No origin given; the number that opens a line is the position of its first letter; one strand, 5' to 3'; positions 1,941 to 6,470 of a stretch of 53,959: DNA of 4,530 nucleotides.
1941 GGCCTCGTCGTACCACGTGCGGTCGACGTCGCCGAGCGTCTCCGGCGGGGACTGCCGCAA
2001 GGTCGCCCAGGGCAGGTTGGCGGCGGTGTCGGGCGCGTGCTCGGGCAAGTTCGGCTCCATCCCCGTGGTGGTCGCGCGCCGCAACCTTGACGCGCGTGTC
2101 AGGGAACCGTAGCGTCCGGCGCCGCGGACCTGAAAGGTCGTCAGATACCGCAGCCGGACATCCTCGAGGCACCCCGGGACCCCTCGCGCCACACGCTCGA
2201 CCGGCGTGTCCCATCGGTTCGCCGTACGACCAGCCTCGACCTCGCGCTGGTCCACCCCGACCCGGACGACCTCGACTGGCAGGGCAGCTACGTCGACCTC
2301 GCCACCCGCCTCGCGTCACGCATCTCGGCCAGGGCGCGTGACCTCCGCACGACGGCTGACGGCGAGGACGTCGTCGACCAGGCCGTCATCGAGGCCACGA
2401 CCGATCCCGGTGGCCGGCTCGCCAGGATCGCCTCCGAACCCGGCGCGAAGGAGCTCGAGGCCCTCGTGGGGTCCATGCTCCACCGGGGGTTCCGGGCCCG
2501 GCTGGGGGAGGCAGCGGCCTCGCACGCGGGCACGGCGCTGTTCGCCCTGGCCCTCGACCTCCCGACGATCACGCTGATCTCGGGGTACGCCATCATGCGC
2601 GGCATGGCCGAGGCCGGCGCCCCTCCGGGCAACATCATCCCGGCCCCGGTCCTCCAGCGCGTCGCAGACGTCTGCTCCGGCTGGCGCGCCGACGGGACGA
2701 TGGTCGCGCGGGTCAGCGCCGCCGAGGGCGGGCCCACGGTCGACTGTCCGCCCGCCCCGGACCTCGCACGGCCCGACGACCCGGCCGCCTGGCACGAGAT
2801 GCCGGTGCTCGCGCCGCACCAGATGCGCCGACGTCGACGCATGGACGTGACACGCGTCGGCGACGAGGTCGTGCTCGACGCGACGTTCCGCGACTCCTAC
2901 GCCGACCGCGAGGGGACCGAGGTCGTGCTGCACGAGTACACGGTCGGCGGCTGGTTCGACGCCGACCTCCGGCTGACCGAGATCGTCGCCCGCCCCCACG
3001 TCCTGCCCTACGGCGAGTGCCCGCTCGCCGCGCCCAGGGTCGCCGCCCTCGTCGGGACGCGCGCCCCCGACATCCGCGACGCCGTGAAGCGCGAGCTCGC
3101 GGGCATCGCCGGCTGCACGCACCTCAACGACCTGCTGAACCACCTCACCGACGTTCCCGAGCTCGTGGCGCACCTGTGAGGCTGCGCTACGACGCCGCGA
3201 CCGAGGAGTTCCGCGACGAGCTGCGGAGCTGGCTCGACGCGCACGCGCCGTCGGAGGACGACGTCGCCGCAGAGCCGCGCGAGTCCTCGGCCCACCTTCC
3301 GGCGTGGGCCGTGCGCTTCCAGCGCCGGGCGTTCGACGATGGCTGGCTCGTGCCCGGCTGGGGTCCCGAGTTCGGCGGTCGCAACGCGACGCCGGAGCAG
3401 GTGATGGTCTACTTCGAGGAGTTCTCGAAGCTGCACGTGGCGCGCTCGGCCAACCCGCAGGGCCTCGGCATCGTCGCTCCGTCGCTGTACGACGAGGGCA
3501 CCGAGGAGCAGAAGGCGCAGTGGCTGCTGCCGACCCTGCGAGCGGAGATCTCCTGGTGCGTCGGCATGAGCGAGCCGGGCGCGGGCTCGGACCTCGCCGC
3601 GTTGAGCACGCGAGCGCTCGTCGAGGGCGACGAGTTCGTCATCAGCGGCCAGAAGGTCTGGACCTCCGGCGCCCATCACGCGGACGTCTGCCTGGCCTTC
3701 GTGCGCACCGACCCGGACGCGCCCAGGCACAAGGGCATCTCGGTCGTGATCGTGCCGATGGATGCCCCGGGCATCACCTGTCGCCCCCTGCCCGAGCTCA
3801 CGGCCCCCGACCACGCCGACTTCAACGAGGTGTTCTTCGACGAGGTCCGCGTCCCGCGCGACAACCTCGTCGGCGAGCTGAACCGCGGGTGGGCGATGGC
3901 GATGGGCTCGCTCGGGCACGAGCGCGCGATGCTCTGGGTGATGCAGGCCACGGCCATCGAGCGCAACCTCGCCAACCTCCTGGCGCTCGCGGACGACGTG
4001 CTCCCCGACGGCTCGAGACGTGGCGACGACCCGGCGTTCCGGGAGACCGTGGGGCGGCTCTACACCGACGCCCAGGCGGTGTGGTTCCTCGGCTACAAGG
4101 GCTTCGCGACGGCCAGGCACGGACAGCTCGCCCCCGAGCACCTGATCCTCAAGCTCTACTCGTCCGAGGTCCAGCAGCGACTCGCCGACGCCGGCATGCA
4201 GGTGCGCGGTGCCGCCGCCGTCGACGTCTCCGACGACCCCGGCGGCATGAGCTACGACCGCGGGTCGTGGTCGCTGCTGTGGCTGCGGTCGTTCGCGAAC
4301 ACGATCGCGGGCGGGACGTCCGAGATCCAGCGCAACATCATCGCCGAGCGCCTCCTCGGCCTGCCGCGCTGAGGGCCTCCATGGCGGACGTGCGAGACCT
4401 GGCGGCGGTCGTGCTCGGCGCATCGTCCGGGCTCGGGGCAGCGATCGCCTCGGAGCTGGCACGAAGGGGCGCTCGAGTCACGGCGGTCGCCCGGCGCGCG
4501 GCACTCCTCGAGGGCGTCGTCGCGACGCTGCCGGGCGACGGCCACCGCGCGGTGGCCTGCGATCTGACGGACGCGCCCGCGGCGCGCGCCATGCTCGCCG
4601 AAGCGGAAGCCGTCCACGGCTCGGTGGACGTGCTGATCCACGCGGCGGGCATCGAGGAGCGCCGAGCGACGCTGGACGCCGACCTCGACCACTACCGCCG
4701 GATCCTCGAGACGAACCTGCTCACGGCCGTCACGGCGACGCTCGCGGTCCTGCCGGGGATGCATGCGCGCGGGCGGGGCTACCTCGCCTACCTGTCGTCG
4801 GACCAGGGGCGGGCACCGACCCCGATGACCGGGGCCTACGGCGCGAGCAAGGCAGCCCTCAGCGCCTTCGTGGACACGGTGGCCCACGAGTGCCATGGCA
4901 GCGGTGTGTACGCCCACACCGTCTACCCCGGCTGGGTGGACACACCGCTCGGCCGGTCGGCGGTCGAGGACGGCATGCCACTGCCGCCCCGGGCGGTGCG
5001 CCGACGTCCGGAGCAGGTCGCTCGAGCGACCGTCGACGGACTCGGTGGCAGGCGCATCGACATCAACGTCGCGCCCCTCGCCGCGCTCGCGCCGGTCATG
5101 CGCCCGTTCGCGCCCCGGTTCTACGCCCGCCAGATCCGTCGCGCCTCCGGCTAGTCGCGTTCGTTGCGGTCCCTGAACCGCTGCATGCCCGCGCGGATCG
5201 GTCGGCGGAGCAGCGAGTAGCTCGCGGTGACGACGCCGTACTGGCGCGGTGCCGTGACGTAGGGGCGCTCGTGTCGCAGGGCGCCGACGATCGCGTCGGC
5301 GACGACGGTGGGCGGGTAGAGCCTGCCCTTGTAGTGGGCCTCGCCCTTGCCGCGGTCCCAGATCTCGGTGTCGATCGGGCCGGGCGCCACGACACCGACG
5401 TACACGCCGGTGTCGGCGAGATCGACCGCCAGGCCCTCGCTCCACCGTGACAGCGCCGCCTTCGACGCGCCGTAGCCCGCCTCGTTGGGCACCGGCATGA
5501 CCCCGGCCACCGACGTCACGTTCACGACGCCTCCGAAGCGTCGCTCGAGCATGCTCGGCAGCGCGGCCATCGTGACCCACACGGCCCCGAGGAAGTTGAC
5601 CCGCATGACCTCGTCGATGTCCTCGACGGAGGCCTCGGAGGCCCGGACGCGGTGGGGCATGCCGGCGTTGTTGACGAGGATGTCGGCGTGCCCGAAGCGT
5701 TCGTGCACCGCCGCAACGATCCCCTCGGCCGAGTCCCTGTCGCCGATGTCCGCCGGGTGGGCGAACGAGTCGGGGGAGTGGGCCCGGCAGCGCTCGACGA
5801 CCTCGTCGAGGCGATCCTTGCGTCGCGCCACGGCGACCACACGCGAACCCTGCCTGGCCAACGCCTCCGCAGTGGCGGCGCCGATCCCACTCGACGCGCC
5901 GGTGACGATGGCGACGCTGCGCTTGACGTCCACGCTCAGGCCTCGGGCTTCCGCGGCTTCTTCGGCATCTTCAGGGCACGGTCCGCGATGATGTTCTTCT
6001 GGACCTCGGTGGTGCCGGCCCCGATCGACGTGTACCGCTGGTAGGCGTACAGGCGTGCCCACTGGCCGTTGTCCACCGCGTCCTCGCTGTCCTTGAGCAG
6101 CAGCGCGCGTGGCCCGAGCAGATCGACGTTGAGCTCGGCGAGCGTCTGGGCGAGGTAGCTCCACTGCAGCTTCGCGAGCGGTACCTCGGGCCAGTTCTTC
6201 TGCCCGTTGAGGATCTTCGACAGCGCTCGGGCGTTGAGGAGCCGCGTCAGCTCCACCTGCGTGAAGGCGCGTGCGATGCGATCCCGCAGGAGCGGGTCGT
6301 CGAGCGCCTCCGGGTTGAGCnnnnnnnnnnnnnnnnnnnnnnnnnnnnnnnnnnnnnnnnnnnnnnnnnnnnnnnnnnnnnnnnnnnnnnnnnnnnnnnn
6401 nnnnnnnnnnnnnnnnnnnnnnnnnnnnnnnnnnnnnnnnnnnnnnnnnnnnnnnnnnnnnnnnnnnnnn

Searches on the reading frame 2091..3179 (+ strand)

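Call 11: search_protein_families(library=pfam, proteins=[window:2091-3179:+])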
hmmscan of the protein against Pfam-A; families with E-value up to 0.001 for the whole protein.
window:2091-3179:+ (362 aa): 1 family
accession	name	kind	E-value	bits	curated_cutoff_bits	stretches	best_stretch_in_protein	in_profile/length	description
PF11136.13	DUF2889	-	3.9e-25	88.9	25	1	245-355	1-120/123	Protein of unknown function (DUF2889)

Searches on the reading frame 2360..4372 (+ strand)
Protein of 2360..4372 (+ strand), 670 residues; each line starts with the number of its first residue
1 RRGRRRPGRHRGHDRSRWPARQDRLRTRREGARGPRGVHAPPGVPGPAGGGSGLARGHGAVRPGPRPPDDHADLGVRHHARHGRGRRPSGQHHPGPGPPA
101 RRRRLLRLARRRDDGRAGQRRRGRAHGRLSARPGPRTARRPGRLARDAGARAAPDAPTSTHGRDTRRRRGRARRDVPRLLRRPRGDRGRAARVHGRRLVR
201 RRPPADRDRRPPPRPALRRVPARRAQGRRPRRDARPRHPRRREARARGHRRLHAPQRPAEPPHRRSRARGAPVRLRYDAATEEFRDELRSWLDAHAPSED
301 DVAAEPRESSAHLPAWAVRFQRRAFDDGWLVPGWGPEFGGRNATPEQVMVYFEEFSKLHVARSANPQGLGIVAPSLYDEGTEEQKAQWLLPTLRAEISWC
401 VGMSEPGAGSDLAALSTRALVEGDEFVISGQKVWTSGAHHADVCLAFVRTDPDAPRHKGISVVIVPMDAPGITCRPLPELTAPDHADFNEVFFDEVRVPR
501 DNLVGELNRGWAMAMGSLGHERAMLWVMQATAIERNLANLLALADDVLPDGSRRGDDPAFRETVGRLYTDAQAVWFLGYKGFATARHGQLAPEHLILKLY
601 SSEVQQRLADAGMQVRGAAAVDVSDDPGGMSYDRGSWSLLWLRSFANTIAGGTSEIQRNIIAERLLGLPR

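Call 14: search_protein_families(library=pfam, proteins=[window:2360-4372:+])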
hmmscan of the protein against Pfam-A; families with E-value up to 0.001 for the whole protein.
window:2360-4372:+ (670 aa): 3 families
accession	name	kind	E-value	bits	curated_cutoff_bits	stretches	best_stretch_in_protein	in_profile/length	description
PF00441.29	Acyl-CoA_dh_1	-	1.9e-25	90.2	22.4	1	508-666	1-150/150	Acyl-CoA dehydrogenase, C-terminal domain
PF02770.24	Acyl-CoA_dh_M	-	2.3e-23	82.6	33.3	1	400-496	1-97/97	Acyl-CoA dehydrogenase, middle domain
PF02771.21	Acyl-CoA_dh_N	-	3.2e-10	40.8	22.9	1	281-395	4-112/113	Acyl-CoA dehydrogenase, N-terminal domain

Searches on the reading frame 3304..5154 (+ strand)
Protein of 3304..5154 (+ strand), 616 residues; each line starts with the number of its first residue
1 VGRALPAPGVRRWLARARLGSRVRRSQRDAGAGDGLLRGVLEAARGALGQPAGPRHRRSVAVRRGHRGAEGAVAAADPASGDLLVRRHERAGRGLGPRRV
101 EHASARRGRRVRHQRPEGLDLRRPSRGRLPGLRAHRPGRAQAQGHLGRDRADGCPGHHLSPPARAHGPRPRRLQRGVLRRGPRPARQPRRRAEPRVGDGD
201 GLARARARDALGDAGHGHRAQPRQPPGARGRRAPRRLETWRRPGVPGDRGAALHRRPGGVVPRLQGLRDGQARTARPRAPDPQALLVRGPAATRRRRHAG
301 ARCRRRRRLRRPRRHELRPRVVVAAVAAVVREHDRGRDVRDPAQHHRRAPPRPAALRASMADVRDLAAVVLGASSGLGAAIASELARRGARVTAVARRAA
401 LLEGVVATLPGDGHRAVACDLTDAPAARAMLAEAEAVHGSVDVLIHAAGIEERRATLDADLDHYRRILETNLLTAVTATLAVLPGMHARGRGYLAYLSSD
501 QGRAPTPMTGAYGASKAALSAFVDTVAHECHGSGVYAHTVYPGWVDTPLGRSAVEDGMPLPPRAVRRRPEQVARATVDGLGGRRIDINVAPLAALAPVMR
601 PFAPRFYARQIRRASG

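Call 18: search_protein_families(library=pfam, proteins=[window:3304-5154:+])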
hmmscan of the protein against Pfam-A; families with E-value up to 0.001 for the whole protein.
window:3304-5154:+ (616 aa): 4 families
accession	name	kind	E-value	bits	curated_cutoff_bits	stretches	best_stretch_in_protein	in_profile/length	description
PF00106.31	adh_short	-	1e-41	143.1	26.6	1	367-554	2-191/195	short chain dehydrogenase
PF13561.12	adh_short_C2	-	5.7e-32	111.6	27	1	372-553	1-184/236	Enoyl-(Acyl carrier protein) reductase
PF08659.16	KR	-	1.3e-09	38.7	22.6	1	369-539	4-172/180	KR domain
PF01370.27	Epimerase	-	1.1e-06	28.7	20.9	1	369-530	2-160/240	NAD dependent epimerase/dehydratase family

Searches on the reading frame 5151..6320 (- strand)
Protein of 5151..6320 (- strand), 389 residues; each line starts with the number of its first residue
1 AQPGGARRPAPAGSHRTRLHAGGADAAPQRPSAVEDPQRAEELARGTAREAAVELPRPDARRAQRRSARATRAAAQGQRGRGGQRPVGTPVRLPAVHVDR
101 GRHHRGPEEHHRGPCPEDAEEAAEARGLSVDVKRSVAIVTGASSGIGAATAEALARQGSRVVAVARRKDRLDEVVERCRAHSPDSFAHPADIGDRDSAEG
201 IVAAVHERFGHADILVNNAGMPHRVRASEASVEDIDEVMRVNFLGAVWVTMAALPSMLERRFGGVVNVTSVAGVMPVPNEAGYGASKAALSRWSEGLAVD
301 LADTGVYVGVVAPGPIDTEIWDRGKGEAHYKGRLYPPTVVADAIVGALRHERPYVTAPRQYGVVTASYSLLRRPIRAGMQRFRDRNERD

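Call 14: search_protein_families(library=pfam, proteins=[window:5151-6320:-])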
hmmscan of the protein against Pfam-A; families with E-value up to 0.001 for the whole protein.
window:5151-6320:- (389 aa): 5 families
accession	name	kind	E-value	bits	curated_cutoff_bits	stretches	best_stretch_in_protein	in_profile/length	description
PF00106.31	adh_short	-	1.4e-57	194.8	26.6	1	136-321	2-187/195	short chain dehydrogenase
PF13561.12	adh_short_C2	-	5.2e-41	141.2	27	1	141-327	1-187/236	Enoyl-(Acyl carrier protein) reductase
PF08659.16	KR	-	4.8e-12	46.6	22.6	1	137-291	3-157/180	KR domain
PF23441.1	SDR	-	4e-11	43.2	27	1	136-327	9-205/258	SDR-like rossmann domain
PF01370.27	Epimerase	-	1.6e-06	28.2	20.9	1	138-259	2-108/240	NAD dependent epimerase/dehydratase family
